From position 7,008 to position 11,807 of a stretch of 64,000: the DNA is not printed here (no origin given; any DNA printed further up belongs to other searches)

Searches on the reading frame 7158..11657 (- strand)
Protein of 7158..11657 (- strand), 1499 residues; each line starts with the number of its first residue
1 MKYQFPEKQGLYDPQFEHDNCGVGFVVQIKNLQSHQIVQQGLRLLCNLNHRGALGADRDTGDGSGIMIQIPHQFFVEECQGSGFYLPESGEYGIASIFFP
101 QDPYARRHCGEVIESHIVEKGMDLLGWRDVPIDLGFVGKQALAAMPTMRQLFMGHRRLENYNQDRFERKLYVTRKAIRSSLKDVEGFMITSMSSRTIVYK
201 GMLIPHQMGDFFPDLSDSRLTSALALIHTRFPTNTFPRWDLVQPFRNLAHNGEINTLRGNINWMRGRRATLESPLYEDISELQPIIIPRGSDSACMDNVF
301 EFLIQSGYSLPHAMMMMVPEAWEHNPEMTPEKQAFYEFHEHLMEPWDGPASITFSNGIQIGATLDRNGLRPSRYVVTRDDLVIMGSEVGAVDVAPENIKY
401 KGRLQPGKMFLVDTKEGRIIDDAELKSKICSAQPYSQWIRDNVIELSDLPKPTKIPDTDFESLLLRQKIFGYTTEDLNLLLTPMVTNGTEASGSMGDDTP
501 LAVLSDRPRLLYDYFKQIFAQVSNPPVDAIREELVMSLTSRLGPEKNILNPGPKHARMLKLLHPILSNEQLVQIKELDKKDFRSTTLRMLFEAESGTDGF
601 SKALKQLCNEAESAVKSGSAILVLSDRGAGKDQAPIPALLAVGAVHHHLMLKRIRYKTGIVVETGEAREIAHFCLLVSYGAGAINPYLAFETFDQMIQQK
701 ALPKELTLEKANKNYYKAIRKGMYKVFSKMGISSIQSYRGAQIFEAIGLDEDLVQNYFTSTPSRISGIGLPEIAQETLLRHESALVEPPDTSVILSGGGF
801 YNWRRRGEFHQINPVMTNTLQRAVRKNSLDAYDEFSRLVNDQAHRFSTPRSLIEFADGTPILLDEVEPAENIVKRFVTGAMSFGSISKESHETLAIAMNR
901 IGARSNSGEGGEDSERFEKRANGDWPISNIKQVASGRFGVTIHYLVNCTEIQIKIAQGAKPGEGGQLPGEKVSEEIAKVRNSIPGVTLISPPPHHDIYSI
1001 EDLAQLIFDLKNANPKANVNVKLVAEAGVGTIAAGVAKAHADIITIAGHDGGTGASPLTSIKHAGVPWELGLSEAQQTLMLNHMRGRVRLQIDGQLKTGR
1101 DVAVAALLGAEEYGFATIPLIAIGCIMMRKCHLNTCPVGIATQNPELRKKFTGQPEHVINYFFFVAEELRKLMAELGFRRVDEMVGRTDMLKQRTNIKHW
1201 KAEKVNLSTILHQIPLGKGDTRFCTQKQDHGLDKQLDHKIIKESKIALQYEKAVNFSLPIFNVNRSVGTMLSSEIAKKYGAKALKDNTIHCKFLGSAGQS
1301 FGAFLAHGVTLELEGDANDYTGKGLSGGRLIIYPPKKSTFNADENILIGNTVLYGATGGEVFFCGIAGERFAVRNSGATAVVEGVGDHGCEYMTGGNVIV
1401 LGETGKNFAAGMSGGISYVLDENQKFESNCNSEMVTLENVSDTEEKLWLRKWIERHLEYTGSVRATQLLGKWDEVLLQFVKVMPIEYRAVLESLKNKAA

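Call 48: search_protein_families(library=pfam, proteins=[window:7158-11657:-], max_evalue=0.00001)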
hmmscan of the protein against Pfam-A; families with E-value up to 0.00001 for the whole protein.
window:7158-11657:- (1499 aa): 4 families
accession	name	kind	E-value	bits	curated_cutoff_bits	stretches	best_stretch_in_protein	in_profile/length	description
PF00310.26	GATase_2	-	4.2e-175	582.9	19.9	1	21-438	1-420/420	Glutamine amidotransferases class-II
PF01645.23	Glu_synthase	-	7.9e-154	512.7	20.4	1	810-1178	1-368/369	Conserved region in glutamate synthase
PF04898.20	Glu_syn_central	-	1.3e-115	386.1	22.8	1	466-750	2-277/277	Glutamate synthase central domain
PF01493.24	GXGXG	-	6.2e-88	293.8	32.5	1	1259-1446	2-189/190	GXGXG motif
